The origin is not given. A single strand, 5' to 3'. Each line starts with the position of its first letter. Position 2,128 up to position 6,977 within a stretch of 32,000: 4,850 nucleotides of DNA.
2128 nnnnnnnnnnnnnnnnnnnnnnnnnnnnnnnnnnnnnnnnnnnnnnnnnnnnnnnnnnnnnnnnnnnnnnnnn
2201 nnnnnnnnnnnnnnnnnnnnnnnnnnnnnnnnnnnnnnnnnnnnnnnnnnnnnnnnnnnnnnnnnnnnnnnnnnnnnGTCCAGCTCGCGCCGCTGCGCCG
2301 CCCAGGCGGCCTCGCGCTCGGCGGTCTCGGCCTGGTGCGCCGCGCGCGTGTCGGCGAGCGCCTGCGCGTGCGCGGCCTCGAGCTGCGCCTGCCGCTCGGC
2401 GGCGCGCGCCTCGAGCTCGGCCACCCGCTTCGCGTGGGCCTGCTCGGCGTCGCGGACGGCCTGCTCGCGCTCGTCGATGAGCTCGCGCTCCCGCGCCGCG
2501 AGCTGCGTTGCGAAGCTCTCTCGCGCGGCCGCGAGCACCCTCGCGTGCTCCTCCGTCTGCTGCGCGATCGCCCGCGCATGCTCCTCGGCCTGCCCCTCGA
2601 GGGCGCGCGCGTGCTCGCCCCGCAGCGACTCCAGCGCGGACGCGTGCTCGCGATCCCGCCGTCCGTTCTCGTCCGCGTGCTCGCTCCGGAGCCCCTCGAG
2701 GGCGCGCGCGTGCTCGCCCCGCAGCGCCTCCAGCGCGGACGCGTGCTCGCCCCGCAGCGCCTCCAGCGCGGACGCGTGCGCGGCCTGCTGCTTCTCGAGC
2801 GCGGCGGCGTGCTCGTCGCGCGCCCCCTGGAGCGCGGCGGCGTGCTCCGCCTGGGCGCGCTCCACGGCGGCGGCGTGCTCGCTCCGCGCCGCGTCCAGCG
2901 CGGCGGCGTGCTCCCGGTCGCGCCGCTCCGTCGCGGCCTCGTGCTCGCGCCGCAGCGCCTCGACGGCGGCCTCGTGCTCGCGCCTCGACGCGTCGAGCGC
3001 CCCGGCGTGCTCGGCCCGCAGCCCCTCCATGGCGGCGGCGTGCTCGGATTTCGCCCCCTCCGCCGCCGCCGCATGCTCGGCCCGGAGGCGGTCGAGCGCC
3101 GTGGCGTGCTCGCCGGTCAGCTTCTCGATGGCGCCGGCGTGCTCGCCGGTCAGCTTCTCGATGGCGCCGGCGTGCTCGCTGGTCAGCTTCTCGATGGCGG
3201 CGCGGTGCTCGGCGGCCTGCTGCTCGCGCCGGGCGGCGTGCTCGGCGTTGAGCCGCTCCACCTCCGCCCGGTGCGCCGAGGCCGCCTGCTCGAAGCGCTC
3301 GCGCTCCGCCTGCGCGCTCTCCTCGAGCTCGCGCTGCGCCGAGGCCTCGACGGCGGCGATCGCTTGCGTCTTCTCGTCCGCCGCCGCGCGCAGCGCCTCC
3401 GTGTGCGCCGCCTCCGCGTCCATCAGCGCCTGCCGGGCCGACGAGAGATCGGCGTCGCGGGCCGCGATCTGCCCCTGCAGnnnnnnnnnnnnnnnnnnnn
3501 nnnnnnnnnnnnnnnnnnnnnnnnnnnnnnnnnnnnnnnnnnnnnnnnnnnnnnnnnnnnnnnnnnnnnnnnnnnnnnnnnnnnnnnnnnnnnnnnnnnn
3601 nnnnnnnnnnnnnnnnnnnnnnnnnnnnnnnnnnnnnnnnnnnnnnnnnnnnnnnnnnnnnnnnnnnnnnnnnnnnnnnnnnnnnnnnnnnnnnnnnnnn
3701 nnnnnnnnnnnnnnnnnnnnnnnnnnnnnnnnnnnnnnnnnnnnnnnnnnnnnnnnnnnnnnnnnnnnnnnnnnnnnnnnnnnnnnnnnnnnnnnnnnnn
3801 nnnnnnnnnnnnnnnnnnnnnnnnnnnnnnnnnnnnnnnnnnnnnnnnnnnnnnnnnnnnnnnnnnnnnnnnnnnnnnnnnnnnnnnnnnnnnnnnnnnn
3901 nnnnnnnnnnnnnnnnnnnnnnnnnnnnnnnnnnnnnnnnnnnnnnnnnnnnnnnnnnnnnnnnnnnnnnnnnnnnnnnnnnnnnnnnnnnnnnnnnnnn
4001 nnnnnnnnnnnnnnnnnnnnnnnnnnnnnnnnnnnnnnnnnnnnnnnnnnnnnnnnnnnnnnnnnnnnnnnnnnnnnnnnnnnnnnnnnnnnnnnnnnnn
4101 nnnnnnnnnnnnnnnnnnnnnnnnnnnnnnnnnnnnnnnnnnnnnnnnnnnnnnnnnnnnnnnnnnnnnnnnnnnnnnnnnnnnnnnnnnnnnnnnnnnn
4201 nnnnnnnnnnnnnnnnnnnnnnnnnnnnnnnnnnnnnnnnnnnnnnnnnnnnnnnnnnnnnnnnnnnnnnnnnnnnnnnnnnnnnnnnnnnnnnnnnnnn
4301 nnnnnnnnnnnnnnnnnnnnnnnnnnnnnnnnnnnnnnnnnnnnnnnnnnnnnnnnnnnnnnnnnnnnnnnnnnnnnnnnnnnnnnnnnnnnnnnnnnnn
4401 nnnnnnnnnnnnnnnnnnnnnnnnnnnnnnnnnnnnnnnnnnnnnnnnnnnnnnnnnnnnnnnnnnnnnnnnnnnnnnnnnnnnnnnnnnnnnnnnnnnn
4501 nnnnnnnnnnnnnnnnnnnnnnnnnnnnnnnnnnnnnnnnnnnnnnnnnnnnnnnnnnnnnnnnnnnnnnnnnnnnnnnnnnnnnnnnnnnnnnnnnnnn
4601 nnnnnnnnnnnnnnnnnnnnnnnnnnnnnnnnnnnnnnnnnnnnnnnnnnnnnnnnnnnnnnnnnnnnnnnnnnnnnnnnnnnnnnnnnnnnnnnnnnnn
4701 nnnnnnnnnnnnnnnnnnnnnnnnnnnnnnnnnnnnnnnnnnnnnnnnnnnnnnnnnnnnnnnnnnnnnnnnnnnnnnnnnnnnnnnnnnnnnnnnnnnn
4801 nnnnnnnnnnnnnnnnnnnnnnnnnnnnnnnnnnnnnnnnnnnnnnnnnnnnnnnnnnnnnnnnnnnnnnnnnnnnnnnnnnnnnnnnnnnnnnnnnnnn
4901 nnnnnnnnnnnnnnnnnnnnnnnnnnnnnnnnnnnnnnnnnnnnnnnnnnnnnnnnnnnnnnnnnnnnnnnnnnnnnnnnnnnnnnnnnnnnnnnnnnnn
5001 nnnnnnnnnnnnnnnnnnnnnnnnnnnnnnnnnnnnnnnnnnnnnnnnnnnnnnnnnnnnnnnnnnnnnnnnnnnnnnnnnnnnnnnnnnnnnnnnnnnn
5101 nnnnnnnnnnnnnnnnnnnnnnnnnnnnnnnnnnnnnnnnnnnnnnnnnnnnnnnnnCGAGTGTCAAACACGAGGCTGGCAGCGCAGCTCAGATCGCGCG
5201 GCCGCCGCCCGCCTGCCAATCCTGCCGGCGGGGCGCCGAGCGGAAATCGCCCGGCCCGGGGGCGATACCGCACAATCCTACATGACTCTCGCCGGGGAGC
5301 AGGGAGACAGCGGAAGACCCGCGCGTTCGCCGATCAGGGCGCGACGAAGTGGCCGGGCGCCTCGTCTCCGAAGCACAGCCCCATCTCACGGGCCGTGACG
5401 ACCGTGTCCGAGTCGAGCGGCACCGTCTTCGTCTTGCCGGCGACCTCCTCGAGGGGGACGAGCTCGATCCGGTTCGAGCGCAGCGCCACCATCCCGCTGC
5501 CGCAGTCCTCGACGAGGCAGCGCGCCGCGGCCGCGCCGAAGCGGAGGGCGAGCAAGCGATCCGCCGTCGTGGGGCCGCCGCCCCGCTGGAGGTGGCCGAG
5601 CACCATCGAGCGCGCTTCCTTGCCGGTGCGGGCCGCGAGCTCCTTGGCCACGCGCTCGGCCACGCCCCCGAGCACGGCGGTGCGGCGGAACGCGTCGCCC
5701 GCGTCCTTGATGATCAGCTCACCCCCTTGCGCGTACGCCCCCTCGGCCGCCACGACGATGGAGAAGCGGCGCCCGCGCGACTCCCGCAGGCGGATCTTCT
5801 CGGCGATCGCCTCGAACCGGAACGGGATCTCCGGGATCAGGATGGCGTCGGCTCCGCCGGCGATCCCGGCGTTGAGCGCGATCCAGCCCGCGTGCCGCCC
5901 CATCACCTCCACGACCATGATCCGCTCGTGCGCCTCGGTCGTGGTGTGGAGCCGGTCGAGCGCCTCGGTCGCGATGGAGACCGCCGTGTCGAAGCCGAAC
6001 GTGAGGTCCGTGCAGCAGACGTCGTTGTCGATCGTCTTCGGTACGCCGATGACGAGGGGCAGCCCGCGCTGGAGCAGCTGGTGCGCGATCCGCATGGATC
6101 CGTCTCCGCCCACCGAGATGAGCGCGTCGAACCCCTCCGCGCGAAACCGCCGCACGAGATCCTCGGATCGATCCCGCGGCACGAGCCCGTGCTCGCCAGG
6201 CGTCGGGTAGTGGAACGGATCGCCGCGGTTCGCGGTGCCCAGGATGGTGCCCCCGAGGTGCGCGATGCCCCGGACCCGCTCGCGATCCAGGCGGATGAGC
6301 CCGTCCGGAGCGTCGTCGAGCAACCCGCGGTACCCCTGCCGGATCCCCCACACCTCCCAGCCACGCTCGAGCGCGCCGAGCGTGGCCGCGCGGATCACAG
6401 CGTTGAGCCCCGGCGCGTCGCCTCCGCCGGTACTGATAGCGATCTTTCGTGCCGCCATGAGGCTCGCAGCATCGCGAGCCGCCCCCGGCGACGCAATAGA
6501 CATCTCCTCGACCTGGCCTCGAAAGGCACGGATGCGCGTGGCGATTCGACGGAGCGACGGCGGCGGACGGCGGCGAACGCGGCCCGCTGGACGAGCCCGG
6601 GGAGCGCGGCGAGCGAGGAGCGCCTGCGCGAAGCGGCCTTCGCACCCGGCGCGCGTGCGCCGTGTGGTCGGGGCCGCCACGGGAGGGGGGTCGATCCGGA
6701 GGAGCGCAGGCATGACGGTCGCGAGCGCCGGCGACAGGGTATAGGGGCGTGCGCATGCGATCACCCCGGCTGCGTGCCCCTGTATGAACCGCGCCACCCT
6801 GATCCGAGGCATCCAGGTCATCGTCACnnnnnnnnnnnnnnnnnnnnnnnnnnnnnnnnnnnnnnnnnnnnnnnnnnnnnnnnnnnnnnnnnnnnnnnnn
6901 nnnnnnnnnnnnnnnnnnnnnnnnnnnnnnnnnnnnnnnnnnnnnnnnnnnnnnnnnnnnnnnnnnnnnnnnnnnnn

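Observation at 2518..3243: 22 perfectly phased 11-residue Glu-His repeats: a hendecad 'histidine stripe' inside a motility-type coiled-coil protein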

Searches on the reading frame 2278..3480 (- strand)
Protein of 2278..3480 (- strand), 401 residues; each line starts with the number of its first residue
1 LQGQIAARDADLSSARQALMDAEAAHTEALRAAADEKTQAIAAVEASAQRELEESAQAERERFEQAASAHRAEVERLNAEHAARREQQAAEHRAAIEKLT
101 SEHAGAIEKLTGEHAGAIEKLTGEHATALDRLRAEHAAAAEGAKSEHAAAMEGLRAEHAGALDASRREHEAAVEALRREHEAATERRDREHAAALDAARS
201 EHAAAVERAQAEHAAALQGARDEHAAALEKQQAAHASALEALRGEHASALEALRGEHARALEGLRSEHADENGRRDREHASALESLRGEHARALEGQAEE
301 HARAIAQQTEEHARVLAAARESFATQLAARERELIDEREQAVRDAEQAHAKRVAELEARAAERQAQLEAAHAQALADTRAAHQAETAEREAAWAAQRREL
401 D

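Call 31: predict_structure(protein=window:2278-3480:-)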
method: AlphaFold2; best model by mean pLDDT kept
length: 401 residues; sequences in the alignment: 1
mean_pLDDT: 81.5   pTM: 0.27
mean pLDDT of the five models: 81.5, 78.6, 76.9, 74.8, 73.8
residues with pLDDT >= 90: 87; 70-90: 258; 50-70: 37; < 50: 19
segments of 3 or more residues with pLDDT < 50: 136-144, 267-274
pLDDT, mean of each block of 10 residues (from residue 1): 65 80 81 85 86 89 90 92 91 90 86 80 71 50 52 77 87 90 91 89 86 84 84 79 78 76 55 52 75 81 83 84 88 93 91 92 92 91 89 83 71
secondary structure, 60 per line:
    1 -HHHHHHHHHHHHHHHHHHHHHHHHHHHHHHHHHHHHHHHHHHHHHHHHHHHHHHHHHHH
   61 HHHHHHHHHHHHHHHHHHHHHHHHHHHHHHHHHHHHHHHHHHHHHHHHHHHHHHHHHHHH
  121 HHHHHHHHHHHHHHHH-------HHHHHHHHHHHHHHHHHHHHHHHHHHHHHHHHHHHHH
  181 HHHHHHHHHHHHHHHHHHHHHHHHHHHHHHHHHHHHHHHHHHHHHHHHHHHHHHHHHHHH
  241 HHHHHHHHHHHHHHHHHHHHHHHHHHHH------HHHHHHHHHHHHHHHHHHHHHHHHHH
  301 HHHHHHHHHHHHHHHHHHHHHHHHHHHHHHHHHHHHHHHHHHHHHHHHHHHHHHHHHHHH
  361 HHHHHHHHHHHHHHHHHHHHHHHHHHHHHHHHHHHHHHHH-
elements in order: H2-136 H144-268 H275-400

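Call 37: fold_search(model_id=the predicted structure, library=pdb)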
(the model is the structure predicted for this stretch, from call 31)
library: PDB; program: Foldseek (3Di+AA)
matches with E <= 10: 0; with E <= 0.001: 0
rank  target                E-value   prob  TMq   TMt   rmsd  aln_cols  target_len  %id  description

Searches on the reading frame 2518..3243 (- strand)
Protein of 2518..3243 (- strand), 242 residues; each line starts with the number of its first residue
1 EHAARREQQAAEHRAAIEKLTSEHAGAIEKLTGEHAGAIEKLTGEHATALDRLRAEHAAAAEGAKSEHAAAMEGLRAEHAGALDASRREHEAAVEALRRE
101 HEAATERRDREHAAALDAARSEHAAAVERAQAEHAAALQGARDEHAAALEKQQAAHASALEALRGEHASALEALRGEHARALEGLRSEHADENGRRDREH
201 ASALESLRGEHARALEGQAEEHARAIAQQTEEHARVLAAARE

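Call 26: search_solved_structures(query=window:2518-3243:-, max_evalue=10, show_alignments=2)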
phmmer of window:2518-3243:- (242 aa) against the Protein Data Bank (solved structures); distinct sequences matched with E-value up to 10: 1.
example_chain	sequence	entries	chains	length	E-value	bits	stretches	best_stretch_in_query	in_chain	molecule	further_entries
2n5e_A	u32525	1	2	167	0.022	18.4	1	61-184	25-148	Apolipoprotein A-I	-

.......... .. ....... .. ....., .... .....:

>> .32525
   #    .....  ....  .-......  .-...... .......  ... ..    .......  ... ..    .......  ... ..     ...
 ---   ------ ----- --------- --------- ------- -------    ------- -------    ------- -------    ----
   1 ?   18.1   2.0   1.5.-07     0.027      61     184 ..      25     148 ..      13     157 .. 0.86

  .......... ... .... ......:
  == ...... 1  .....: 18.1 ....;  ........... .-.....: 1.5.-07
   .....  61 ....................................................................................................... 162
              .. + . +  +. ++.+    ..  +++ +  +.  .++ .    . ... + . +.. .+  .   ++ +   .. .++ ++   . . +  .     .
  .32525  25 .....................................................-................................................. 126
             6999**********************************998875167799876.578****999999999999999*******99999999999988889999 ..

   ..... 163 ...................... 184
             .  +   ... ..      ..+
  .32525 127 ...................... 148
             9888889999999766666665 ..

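Call 32: search_protein_representatives(protein=window:2518-3243:-)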
Query: 242 residues. Proteins with E-value up to 0.001 (for the whole library): 275; up to 1e-10: 51; up to 1e-30: 6. The best 150 are listed.
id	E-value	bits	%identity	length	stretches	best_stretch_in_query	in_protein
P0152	8.3e-53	196.1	48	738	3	22-233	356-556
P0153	1.3e-47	179.1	36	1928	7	7-240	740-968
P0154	2.9e-44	168.2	35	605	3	20-212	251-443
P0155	1.5e-34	136.5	32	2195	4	2-218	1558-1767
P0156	4.1e-33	131.8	44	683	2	17-190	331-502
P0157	1.1e-31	127.2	37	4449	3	2-192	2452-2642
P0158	1.6e-30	123.4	25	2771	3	21-217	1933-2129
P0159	2.0e-30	123.1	23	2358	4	29-197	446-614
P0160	3.1e-28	115.9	26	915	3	40-231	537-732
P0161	6.0e-28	115.0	30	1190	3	3-236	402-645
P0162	7.8e-28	114.6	33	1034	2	23-190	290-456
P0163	2.4e-26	109.8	27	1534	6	19-122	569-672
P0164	4.3e-24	102.4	41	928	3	49-238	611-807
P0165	5.7e-24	102.0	25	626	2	46-190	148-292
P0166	8.5e-23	98.2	21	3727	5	11-215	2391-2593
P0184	3.8e-14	69.9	30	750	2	11-209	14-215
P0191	4.8e-13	66.3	26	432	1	43-239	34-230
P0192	5.2e-13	66.2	22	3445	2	83-239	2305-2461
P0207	2.6e-10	57.4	30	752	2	17-145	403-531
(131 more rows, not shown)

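Call 36: search_protein_families(library=pfam, proteins=[P0152, P0153, P0156, P0159, P0160, P0162, P0164, P0191], max_evalue=0.001)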
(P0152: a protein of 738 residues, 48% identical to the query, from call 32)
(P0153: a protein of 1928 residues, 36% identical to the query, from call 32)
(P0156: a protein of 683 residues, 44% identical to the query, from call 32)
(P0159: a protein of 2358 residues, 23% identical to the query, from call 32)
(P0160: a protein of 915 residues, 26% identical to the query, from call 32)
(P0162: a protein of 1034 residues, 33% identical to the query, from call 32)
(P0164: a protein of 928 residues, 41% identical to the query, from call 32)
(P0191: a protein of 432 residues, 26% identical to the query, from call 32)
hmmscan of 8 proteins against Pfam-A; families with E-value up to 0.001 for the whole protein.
P0152 (738 aa): 0 families

P0153 (1928 aa): 3 families
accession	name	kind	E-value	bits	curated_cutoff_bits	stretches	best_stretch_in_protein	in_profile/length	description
PF12814.13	Mcp5_PH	-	1.7e-40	138.4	25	1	1577-1694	2-118/119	Meiotic cell cortex C-terminal pleckstrin homology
PF00169.35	PH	-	1.8e-06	28.8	25.1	1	1598-1691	12-102/105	PH domain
PF21007.2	FBF1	-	7.2e-05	22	45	1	679-795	3-115/524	Fas-binding factor 1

P0156 (683 aa): 0 families

P0159 (2358 aa): 5 families
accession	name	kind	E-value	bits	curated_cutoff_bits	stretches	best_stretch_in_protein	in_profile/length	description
PF01468.23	GA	-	9.9e-27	93.4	24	5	2043-2095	1-53/55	GA module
PF03382.20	DUF285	-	4.6e-14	52.6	25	1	1814-1900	2-81/120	Mycoplasma protein of unknown function, DUF285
PF21007.2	FBF1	-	1.2e-09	37.7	45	1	263-346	39-125/524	Fas-binding factor 1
PF01442.23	Apolipoprotein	-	1e-06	29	90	2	416-567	28-179/190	Apolipoprotein A1/A4/E domain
PF12474.13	PKK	-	7.6e-05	23.3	25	1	294-377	8-91/139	Polo kinase kinase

P0160 (915 aa): 3 families
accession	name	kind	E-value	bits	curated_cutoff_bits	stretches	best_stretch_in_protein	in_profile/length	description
PF01442.23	Apolipoprotein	-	1.3e-17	64.6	90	3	282-405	64-187/190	Apolipoprotein A1/A4/E domain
PF21007.2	FBF1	-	4e-17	62.4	45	4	465-598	11-132/524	Fas-binding factor 1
PF11559.13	ADIP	-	0.00041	20.9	34.3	1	717-789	54-126/151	Afadin- and alpha -actinin-Binding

P0162 (1034 aa): 0 families

P0164 (928 aa): 2 families
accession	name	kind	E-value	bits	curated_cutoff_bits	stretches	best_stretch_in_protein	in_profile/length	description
PF13870.11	CCDC113_CCDC96_CC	-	1e-05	25.7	31.6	1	803-882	48-127/177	CCDC113/CCDC96, coiled-coil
PF00072.30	Response_reg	-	1.4e-05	25.7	30.2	1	6-121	1-107/111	Response regulator receiver domain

P0191 (432 aa): 1 family
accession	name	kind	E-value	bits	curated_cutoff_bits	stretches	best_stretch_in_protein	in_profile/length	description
PF08598.16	Sds3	-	4.3e-07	30.6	25.4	0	37-119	20-102/217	Sds3-like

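Call 63: list_cluster_members(proteins=[P0152, P0153, P0156, P0157, P0159, P0160, P0191, P0192, P0207, P0184])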
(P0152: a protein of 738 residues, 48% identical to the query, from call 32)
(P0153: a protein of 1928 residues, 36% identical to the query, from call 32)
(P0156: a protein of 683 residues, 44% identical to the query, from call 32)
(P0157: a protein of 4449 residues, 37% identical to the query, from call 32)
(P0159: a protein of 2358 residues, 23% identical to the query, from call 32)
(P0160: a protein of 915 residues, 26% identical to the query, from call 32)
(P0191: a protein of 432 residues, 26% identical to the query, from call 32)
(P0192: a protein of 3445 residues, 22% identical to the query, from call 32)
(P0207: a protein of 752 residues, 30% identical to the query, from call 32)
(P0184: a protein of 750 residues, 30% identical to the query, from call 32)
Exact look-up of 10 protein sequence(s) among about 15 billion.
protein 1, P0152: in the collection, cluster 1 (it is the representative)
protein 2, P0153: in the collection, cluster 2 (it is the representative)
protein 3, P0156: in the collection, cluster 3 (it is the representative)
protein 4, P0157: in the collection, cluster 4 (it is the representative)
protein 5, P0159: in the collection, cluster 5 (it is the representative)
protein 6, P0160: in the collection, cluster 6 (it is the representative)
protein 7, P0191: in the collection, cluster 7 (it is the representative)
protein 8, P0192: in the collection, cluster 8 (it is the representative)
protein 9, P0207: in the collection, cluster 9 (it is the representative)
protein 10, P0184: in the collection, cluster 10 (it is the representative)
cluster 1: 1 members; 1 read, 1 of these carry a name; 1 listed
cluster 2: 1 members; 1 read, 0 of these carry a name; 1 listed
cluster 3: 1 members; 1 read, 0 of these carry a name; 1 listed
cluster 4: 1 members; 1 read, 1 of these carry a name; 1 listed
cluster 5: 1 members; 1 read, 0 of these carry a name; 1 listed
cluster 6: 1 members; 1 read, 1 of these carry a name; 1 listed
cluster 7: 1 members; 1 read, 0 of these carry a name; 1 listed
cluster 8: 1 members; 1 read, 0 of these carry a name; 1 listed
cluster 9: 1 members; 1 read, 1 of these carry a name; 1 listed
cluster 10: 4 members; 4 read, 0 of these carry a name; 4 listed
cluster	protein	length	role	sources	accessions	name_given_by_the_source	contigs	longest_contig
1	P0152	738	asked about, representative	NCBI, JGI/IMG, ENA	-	hypothetical protein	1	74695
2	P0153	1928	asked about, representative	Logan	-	-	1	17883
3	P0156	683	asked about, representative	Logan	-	-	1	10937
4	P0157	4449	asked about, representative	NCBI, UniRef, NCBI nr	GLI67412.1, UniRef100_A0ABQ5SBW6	hypothetical protein VaNZ11_011607 [Volvox africanus] | Uncharacterized protein n=1 Tax=Volvox africanus TaxID=51714 RepID=A0ABQ5SBW6_9CHLO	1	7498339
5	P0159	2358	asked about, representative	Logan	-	-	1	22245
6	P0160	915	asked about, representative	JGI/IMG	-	hypothetical protein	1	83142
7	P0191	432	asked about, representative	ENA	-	-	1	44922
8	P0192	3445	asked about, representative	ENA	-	-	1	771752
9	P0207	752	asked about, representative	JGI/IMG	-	hypothetical protein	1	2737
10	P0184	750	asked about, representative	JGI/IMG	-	-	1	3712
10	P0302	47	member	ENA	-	-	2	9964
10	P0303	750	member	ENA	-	-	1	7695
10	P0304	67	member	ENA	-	-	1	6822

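Call 65: find_encoding_contigs(protein=P0152, flank=5000, max_places=2)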
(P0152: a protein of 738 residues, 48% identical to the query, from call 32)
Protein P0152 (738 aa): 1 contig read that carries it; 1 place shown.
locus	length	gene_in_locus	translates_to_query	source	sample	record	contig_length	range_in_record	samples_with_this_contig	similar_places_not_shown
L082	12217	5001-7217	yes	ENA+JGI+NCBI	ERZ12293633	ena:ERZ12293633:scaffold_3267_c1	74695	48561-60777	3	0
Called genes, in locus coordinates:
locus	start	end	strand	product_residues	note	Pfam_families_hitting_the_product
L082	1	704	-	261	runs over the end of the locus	-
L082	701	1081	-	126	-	-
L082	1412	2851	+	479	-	-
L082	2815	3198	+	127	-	-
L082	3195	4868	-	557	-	PF00270:DEAD, PF04851:ResIII, PF00271:Helicase_C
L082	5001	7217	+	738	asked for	-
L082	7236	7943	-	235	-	-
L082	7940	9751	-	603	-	PF00069:Pkinase, PF00072:Response_reg, PF07228:SpoIIE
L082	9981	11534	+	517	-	PF03060:NMO, PF21607:FabD_helical_ins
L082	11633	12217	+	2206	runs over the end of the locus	PF00109:ketoacyl-synt, PF02801:Ketoacyl-synt_C, PF16197:KAsynt_C_assoc, PF00698:Acyl_transf_1, PF00550:PP-binding (weak), PF08659:KR, PF00106:adh_short, PF14765:PS-DH, +1 more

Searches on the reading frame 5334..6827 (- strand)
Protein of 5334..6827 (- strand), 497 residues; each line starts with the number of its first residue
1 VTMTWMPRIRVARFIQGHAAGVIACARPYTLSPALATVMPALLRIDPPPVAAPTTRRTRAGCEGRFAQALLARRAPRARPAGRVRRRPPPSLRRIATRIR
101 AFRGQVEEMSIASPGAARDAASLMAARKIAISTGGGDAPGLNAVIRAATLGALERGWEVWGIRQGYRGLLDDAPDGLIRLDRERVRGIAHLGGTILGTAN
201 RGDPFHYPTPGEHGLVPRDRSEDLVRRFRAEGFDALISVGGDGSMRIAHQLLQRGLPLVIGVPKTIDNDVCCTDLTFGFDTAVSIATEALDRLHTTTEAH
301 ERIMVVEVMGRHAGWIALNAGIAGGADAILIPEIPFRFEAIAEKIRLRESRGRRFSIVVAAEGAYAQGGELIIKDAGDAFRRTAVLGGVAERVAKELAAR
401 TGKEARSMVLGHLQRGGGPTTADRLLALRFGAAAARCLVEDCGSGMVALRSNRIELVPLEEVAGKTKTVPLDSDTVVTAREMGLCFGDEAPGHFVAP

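Call 30: search_protein_families(library=pfam, proteins=[window:5334-6827:-], max_evalue=0.001)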
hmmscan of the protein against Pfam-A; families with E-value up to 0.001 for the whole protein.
window:5334-6827:- (497 aa): 2 families
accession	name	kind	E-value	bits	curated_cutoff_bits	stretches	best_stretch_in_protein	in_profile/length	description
PF00365.25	PFK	-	1.4e-99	333.4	30.9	1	128-437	1-276/277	Phosphofructokinase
PF01513.26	NAD_kinase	-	7.7e-05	23.5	25.5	1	220-263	60-103/130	ATP-NAD kinase N-terminal domain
